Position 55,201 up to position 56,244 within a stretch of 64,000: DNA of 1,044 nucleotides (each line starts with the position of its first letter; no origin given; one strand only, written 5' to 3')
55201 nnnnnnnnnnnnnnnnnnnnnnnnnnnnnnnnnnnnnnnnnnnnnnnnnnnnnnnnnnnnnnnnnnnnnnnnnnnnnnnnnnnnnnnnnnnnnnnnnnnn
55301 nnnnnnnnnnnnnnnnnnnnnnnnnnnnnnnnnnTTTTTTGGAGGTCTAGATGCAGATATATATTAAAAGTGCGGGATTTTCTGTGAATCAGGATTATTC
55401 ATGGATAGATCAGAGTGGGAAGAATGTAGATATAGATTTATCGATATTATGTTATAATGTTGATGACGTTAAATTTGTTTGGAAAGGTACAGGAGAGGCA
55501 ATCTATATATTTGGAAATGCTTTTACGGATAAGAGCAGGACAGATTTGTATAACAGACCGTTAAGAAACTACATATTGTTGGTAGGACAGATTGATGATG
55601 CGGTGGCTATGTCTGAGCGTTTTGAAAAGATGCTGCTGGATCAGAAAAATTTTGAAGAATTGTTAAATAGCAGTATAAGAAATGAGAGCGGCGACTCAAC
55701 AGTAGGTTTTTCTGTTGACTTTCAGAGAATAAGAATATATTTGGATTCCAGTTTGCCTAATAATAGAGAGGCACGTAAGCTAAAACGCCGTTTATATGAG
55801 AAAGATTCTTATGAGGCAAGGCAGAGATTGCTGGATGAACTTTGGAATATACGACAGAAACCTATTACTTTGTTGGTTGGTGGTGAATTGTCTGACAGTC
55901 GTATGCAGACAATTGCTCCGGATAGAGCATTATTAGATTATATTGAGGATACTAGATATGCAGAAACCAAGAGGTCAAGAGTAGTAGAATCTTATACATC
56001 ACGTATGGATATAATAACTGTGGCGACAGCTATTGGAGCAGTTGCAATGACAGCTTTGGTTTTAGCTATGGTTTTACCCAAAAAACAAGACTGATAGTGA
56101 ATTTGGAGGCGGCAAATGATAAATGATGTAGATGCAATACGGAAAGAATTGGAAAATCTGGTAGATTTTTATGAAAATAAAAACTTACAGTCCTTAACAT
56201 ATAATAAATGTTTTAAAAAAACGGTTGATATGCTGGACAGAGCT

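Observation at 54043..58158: AT-rich three-gene operon beside a tRNA: divergent GTPase + tail-anchored membrane protein + dynamin-like GTPase (candidate membrane-remodelling or anti-phage module)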

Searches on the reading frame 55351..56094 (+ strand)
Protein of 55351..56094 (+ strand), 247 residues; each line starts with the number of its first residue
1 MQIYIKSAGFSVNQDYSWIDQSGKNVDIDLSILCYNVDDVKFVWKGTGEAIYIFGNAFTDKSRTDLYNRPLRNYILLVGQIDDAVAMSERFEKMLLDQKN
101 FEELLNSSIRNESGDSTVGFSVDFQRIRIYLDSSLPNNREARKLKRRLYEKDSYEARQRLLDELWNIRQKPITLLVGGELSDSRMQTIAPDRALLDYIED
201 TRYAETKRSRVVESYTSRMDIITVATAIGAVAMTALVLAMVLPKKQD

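Call 5: search_protein_families(library=pfam, proteins=[window:55351-56094:+], max_evalue=1)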
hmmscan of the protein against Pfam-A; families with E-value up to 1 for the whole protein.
window:55351-56094:+ (247 aa): 1 family
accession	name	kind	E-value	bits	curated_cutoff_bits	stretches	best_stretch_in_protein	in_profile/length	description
PF23986.1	Pam3_gp59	-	0.034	15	27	1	2-39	25-63/76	Phage Pam3 gp59 related protein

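Call 6: search_protein_families(library=padloc, proteins=[window:55351-56094:+], max_evalue=1)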
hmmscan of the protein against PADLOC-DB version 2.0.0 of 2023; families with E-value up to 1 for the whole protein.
window:55351-56094:+ (247 aa): 0 families

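Call 7: search_protein_families(library=ncbifam, proteins=[window:55351-56094:+], max_evalue=1)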
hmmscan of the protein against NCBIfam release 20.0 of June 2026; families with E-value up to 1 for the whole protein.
window:55351-56094:+ (247 aa): 0 families

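Call 12: search_protein_families(library=phrogs, proteins=[window:55351-56094:+], max_evalue=0.1)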
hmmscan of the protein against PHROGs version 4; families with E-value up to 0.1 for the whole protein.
window:55351-56094:+ (247 aa): 0 families

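Call 14: find_homologous_proteins(query=window:55351-56094:+)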
Query window:55351-56094:+ (247 aa): 21 proteins with E <= 0.001 among 423 candidates.
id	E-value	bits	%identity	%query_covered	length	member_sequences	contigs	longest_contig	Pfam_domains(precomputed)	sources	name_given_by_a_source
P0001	2.2e-156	536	100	100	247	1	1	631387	-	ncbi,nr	ncbi:MAG: hypothetical protein NC433_00990 [Clostridiales bacterium]|nr:hypothetical protein [Clostr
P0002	4.0e-106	372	71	100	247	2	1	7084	-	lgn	-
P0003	4.6e-103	362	68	100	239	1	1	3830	-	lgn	-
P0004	1.6e-98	347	66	100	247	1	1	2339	-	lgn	-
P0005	2.5e-97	343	66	100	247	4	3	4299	-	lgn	-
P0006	2.1e-91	324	71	81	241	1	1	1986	-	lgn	-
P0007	7.8e-91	322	63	98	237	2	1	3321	-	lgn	-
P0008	4.1e-90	319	63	98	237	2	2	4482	-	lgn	-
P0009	4.2e-89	316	61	98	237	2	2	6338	-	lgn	-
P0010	2.7e-87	310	59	99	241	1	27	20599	-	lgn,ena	-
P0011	2.4e-83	297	68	81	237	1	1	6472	-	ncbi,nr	ncbi:MAG: hypothetical protein NC489_31445 [Ruminococcus flavefaciens]|nr:hypothetical protein [Rumi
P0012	2.7e-79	284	62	81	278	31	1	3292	-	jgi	-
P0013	7.1e-77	276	52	100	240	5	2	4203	-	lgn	-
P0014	2.1e-75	271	53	99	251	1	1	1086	-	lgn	-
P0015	1.9e-74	268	52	99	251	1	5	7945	-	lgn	-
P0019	4.2e-70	254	52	99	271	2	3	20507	-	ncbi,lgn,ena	-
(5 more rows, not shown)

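Call 15: find_encoding_contigs(protein=P0010, flank=10000, max_places=4)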
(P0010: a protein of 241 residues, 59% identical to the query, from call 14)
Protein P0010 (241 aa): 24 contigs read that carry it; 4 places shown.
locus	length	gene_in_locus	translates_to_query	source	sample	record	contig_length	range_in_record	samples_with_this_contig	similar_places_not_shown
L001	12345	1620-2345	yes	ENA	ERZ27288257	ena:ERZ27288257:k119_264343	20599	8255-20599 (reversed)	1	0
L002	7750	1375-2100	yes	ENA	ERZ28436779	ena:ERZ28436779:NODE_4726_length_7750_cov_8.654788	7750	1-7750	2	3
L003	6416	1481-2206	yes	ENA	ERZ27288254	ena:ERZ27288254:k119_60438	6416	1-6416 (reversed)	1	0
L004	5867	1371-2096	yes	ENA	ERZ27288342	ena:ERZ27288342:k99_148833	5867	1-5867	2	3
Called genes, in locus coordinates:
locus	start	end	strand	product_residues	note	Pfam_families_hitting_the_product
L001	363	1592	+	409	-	-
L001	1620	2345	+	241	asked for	-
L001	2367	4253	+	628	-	PF00350:Dynamin_N, PF01926:MMR_HSR1 (faint)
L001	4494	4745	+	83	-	PF09527:ATPase_gene1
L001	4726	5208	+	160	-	PF03899:ATP-synt_I (weak)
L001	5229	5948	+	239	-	PF00119:ATP-synt_A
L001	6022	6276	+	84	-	PF00137:ATP-synt_C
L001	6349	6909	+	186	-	PF00430:ATP-synt_B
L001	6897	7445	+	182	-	PF00213:OSCP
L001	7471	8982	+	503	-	PF02874:ATP-synt_ab_N, PF09378:HAS-barrel (faint), PF00006:ATP-synt_ab, PF06745:ATPase (faint), PF00306:ATP-synt_ab_C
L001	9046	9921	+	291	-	PF00231:ATP-synt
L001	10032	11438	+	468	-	PF02874:ATP-synt_ab_N, PF00006:ATP-synt_ab, PF22919:ATP-synt_VA_C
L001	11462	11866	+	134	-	PF02823:ATP-synt_DE_N, PF00401:ATP-synt_DE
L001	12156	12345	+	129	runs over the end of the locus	-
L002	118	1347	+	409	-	-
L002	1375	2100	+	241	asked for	-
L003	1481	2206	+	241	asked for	-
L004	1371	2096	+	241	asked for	-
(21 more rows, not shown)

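Call 16: find_encoding_contigs(protein=P0019, flank=10000, max_places=3)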
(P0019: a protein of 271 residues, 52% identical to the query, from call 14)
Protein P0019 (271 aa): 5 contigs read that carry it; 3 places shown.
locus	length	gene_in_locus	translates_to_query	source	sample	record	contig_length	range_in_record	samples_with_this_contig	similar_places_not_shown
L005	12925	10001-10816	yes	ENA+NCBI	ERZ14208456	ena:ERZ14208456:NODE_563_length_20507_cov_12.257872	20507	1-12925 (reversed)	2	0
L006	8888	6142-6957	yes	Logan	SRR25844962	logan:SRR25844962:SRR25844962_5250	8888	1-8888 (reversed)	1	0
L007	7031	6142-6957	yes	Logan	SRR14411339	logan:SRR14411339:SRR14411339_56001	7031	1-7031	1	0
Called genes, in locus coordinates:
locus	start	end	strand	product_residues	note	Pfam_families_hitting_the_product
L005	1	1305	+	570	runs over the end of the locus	-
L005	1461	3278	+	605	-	PF00009:GTP_EFTU, PF22042:EF-G_D2 (weak), PF03144:GTP_EFTU_D2, PF00679:EFG_C, PF06421:LepA_C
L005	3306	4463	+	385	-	PF04055:Radical_SAM, PF06969:HemN_C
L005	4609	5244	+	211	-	PF04542:Sigma70_r2, PF04545:Sigma70_r4, PF01381:HTH_3 (weak)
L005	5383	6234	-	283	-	PF07883:Cupin_2, PF12833:HTH_18, PF00165:HTH_AraC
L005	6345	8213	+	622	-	PF22422:MGH1-like_GH, PF01204:Trehalase, PF03200:Glyco_hydro_63 (weak)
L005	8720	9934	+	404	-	PF19993:DO-GTPase2 (faint)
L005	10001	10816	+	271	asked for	-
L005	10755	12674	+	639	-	PF00350:Dynamin_N, PF01926:MMR_HSR1 (faint)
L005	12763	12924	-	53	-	?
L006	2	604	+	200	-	?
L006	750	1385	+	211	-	PF04542:Sigma70_r2, PF04545:Sigma70_r4, PF01381:HTH_3 (weak)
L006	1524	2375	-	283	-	PF07883:Cupin_2, PF12833:HTH_18, PF00165:HTH_AraC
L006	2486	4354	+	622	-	PF22422:MGH1-like_GH, PF01204:Trehalase, PF03200:Glyco_hydro_63 (weak)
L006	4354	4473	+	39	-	-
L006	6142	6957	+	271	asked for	-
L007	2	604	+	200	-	?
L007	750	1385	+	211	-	PF04542:Sigma70_r2, PF04545:Sigma70_r4, PF01381:HTH_3 (weak)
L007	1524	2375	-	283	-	PF07883:Cupin_2, PF12833:HTH_18, PF00165:HTH_AraC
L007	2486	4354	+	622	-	PF22422:MGH1-like_GH, PF01204:Trehalase, PF03200:Glyco_hydro_63 (weak)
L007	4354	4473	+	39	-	-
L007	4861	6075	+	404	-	PF19993:DO-GTPase2 (faint)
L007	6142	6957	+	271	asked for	-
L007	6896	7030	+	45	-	?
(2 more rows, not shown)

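Call 39: predict_structure(alignment_id=A1)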
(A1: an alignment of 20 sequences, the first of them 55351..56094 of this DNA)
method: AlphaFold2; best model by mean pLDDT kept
length: 247 residues; sequences in the alignment: 20
mean_pLDDT: 65.2   pTM: 0.63
mean pLDDT of the five models: 65.2, 60.1, 59.4, 57.5, 44.0
residues with pLDDT >= 90: 35; 70-90: 80; 50-70: 55; < 50: 77
segments of 3 or more residues with pLDDT < 50: 165-169, 178-184, 186-233, 240-247
pLDDT, mean of each block of 10 residues (from residue 1): 86 72 84 59 77 84 82 90 84 83 93 79 95 73 50 53 51 54 42 31 38 34 40 50 39
secondary structure, 60 per line:
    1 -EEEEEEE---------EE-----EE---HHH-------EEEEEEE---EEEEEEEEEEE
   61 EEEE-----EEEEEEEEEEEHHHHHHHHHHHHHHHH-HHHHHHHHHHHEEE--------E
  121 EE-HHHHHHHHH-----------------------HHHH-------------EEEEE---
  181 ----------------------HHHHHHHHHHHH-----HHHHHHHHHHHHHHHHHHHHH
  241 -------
elements in order: E2-8 E40-46 E50-64 E70-80 H81-96 H98-108 E109-111 E120-122 H124-132 H156-159 E173-177 H203-214 H220-240

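Call 43: fold_search(model_id=the predicted structure, library=pdb)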
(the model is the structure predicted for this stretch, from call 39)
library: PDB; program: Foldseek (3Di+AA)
matches with E <= 10: 254; with E <= 0.001: 0
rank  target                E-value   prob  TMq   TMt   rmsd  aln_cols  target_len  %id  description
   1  4zy8_B                3.4e-02  0.85  0.27  0.41   5.8       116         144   16  K. lactis Lst4 longin domain (released 2016-04-13)
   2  4zy8_C                2.5e-01  0.44  0.26  0.40   5.5       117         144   11  K. lactis Lst4 longin domain (released 2016-04-13)
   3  6xzg_DP1              2.5e-01  0.03  0.10  0.06  14.3       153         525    8  Influenza C virus polymerase in complex with chicken ANP32A - Subclass 3 (released 2020-11-25)
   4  4zy8_A                3.0e-01  0.35  0.25  0.38   6.1       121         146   14  K. lactis Lst4 longin domain (released 2016-04-13)
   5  5d98_A                3.0e-01  0.06  0.10  0.05  13.5       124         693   10  Influenza C Virus RNA-dependent RNA Polymerase - Space group P43212 (released 2015-10-21)
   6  7t3a_B                3.8e-01  0.12  0.21  0.16  14.0       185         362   10  GATOR1-RAG-RAGULATOR - Inhibitory Complex (released 2022-04-06)
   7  8tby_A                5.2e-01  0.06  0.13  0.09  13.5       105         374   10  Apo Bcs1, unsymmetrized (released 2024-06-05)
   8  4zy8_D                5.5e-01  0.33  0.26  0.41   5.3       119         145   13  K. lactis Lst4 longin domain (released 2016-04-13)
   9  8yqg_B                5.8e-01  0.15  0.24  0.32   7.1       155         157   11  Dimeric structure of the Longin domain from a Lokiarchaeota archaeon Roadblock-Longin protein (released 2025-03-26)
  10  7t3b_B                7.5e-01  0.23  0.22  0.16   4.7        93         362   10  GATOR1-RAG-RAGULATOR - GAP Complex (released 2022-04-06)
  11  8yqg_A                7.5e-01  0.20  0.25  0.36   5.6       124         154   11  Dimeric structure of the Longin domain from a Lokiarchaeota archaeon Roadblock-Longin protein (released 2025-03-26)
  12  6sh5_A                8.5e-01  0.08  0.14  0.11  12.4        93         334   11  Structure of the Apo2 state of the heptameric Bcs1 AAA-ATPase (released 2020-02-05)
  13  6yfs_AB               9.0e-01  0.04  0.14  0.24  14.8       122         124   11  Virus-like particle of bacteriophage PQ-465 (released 2020-09-02)
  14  6f5p_A                9.0e-01  0.02  0.10  0.04  16.6       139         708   13  A mechanism for the activation of the influenza virus transcriptase (released 2018-09-19)
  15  8p0v_M                9.6e-01  0.15  0.22  0.16   6.1       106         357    8  Structure of the human Commander complex coiled coils, DENND10 and partial Retriever subcomplex (released 2024-03-20)
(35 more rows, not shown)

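Call 44: search_protein_representatives(alignment_id=A1)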
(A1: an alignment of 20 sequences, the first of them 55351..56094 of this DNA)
Query: 20 sequences, 247 profile positions. Proteins with E-value up to 0.001 (for the whole library): 35; up to 1e-10: 7; up to 1e-30: 4. The best 35 are listed.
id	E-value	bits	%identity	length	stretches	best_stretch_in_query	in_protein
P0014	2.7e-116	404.0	-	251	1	1-245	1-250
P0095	4.4e-59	216.6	-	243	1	1-244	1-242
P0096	4.2e-46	174.1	-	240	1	1-238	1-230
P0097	4.4e-45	170.8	-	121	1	1-86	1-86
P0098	4.8e-23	98.6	-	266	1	1-238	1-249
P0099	1.8e-22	96.7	-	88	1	1-53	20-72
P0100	6.4e-11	58.9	-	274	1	1-223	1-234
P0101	9.1e-08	48.6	-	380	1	1-211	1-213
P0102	2.0e-07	47.4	-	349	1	2-200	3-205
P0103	2.6e-07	47.0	-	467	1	2-244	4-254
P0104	1.4e-06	44.7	-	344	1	1-182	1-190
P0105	2.2e-06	44.1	-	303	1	1-217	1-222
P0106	2.6e-06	43.8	-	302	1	1-239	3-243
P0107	5.4e-06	42.7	-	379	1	2-234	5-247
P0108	9.1e-06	42.0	-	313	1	1-239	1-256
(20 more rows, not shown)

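Call 46: search_protein_families(library=pfam, alignment_id=A3, max_evalue=0.1)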
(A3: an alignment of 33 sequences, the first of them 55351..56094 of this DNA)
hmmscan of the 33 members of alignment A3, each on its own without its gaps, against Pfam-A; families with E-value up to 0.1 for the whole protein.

A. member 1, window:55351-56094:+ (247 aa): 1 family
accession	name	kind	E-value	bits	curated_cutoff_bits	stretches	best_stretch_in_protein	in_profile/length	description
PF23986.1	Pam3_gp59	-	0.034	15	27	1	2-39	25-63/76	Phage Pam3 gp59 related protein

B. families by the number of members that match (of 33 scanned): 40 families (the first 25 are shown)
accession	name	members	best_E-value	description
PF12725.13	DUF3810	2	8.3e-06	Protein of unknown function (DUF3810)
PF11559.13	ADIP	2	0.0017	Afadin- and alpha -actinin-Binding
PF18599.6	LCIB_C_CA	2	0.013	Limiting CO2-inducible proteins B/C beta carbonyic anhydrases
PF19671.4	DUF6174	1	2.3e-36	Family of unknown function (DUF6174)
PF16734.10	Pilin_GH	1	9.1e-18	Type IV pilin-like G and H, putative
PF08239.17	SH3_3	1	5.5e-06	Bacterial SH3 domain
PF12325.13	TMF_TATA_bd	1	7.9e-06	TATA element modulatory factor 1 TATA binding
PF06347.19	SH3_4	1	0.00013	Bacterial SH3 domain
PF14662.11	KASH_CCD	1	0.00025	Coiled-coil region of CCDC155 or KASH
PF04415.17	DUF515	1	0.0015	Protein of unknown function (DUF515)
PF11337.13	DUF3139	1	0.0065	Protein of unknown function (DUF3139)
PF24817.1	WD40_WDHD1_1st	1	0.0069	WDHD1 first WD40 domain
PF13623.11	SurA_N_2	1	0.0098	SurA-like N-terminal domain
PF12911.12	OppC_N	1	0.011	N-terminal TM domain of oligopeptide transport permease C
PF16732.10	ComP_DUS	1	0.017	Type IV minor pilin ComP, DNA uptake sequence receptor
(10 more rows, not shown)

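Call 77: search_solved_structures(query=A3, max_evalue=10)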
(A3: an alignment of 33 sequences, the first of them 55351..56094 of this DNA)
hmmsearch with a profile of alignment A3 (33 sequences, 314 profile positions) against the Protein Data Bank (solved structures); distinct sequences matched with E-value up to 10: 2.
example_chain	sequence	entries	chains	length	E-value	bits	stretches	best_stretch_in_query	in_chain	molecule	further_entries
8qag_A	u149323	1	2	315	0.011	18.2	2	143-278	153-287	sc-CC-6-95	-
6k4j_A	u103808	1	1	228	1.3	11.4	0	221-279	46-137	CD9 antigen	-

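Call 85: fold_search(model_id=the predicted structure, library=viral)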
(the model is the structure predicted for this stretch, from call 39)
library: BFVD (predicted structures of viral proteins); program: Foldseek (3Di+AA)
matches with E <= 10: 396; with E <= 0.001: 0
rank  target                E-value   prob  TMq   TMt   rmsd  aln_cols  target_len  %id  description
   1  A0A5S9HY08            1.2e-01  0.10  0.13  0.08  18.0       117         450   12  AAA-type ATPase [Tenacibaculum phage PTm1]
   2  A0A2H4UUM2            1.5e-01  0.08  0.13  0.14  15.4       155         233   14  Uncharacterized protein [Bodo saltans virus]
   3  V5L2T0                2.2e-01  0.08  0.11  0.25  10.5        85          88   16  (no name in the UniProt tables at hand)
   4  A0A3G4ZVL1            2.6e-01  0.09  0.14  0.12  13.4       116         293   10  DNA-3-methyladenine glycosylase 2 family protein [Edafosvirus sp.]
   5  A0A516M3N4            2.9e-01  0.13  0.18  0.32  11.7       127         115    8  (no name in the UniProt tables at hand)
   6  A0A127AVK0            3.5e-01  0.05  0.11  0.20  22.8       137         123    6  Uncharacterized protein [Arthrobacter phage BarretLemon]
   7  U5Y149                4.0e-01  0.04  0.12  0.03  31.0       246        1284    8  Gp1 [Eunivirus]
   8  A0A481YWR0            4.5e-01  0.11  0.16  0.16  10.1        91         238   16  Uncharacterized protein [Marseillevirus LCMAC201]
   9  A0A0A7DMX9            4.5e-01  0.04  0.12  0.17  11.9       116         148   10  Uncharacterized protein [Lactobacillus phage Ldl1]
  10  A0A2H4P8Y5            5.1e-01  0.09  0.15  0.31  10.2        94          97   15  Uncharacterized protein [Corynebacterium phage PotatoChip]
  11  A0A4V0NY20            5.1e-01  0.04  0.14  0.11  22.2       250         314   11  (no name in the UniProt tables at hand)
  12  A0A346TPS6            5.1e-01  0.01  0.09  0.10  19.8       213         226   11  ORF140 [Mythimna unipuncta nucleopolyhedrovirus]
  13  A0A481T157            6.2e-01  0.11  0.17  0.11   7.7        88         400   10  Uncharacterized protein [Melon chlorotic spot virus]
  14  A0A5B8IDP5            7.0e-01  0.01  0.12  0.09  31.6       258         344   10  RRM domain-containing protein [Mimiviridae sp. ChoanoV1]
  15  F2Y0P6                7.0e-01  0.01  0.11  0.06  24.9       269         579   11  (no name in the UniProt tables at hand)
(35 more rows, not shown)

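Call 101: search_protein_families(library=padloc, alignment_id=A5, max_evalue=1e-8)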
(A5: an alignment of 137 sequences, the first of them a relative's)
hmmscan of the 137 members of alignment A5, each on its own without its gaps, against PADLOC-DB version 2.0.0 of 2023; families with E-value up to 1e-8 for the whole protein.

A. member 1, L001:5229-5945:+ (239 aa): 0 families

B. families by the number of members that match (of 137 scanned): 125 families (the first 25 are shown)
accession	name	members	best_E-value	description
PDLC04832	PDC-S03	6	1.6e-31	-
PDLC04833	PDC-S03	5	1.5e-68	-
PDLC04834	PDC-S03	4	4.4e-17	-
PDLC04835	PDC-S03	3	4.8e-32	-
PDLC02903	pVip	3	7.9e-21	Viperins not associated with kinases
PDLC04042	PD-T4-6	2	2.1e-50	-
PDLC04138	mad6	2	2.5e-50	mads_6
PDLC04053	PD-T4-6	2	4e-48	-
PDLC04044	PD-T4-6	2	1e-47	-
PDLC04047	PD-T4-6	2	1.8e-43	-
PDLC04054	PD-T4-6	2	5.8e-43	-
PDLC04043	PD-T4-6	2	2.1e-40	-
PDLC04051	PD-T4-6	2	3.1e-40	-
PDLC04060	PD-T4-6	2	7.7e-40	-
PDLC04045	PD-T4-6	2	1.6e-39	-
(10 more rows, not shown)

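Call 104: search_protein_families(library=pfam, alignment_id=A5, max_evalue=0.00001)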
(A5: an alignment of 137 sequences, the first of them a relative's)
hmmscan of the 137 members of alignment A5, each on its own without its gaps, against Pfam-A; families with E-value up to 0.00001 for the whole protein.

A. member 1, L001:5229-5945:+ (239 aa): 1 family
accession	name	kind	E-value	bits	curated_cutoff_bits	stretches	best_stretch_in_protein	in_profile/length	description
PF00119.25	ATP-synt_A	-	2.1e-52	178.6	33.9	1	37-232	2-216/217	ATP synthase A chain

B. families by the number of members that match (of 137 scanned): 198 families (the first 25 are shown)
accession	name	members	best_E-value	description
PF05685.18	Uma2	8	3.6e-40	Putative restriction endonuclease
PF01435.24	Peptidase_M48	7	7e-23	Peptidase family M48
PF13426.13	PAS_9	3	2.2e-29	PAS domain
PF00989.32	PAS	3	2.1e-27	PAS fold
PF04055.27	Radical_SAM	3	3.6e-23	Radical SAM superfamily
PF08448.16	PAS_4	3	2.4e-22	PAS fold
PF13188.13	PAS_8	3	2.1e-11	PAS domain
PF03486.20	HI0933_like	2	1.4e-97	HI0933-like protein Rossmann domain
PF04551.19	GcpE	2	5.8e-92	GcpE protein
PF00723.27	Glyco_hydro_15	2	1.7e-78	Glycosyl hydrolases family 15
PF03572.23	Peptidase_S41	2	2.4e-61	Peptidase family S41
PF00515.34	TPR_1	2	1.9e-46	Tetratricopeptide repeat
PF00069.31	Pkinase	2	3.2e-38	Protein kinase domain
PF00155.27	Aminotran_1_2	2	7.4e-37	Aminotransferase class I and II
PF07719.23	TPR_2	2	4.8e-36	Tetratricopeptide repeat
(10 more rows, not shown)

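Call 106: find_related_loci(query=A1, collection=viral_contigs, flank=6000)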
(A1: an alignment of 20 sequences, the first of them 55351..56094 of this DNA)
Query A1 (247 aa) in viral_contigs; peptide patterns used: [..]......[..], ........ (x = any residue, [..] = any of these).
84 stretches matched a pattern, but none encodes a relative of the query by tblastn (E <= 1e-3).
